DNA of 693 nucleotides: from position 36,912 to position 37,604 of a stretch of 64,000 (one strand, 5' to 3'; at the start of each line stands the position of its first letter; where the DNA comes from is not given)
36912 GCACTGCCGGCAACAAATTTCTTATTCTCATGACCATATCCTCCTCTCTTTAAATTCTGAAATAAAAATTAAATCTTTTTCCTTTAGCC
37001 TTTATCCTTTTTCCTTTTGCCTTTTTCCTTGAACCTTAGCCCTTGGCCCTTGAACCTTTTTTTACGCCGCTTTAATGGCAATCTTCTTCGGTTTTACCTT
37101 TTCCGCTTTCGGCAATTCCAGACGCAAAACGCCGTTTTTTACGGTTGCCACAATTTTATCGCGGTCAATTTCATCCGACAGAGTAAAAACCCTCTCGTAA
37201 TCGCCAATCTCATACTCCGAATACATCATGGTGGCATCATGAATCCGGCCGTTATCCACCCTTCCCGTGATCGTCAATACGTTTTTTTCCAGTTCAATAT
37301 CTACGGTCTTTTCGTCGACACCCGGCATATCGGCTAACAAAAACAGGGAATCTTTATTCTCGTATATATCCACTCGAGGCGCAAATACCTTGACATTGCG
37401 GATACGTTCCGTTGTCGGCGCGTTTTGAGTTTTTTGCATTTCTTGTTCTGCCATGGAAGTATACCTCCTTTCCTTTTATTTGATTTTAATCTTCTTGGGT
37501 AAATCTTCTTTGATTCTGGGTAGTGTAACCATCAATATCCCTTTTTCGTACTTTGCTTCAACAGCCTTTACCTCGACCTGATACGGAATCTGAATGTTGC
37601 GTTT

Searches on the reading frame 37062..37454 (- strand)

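Call 35: search_protein_families(library=pfam, proteins=[window:37062-37454:-])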
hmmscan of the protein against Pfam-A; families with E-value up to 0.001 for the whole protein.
window:37062-37454:- (130 aa): 1 family
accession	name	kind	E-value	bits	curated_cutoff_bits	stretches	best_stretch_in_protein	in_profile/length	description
PF00011.27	HSP20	-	9.4e-20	71.1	20.8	1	29-127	1-101/102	Hsp20/alpha crystallin family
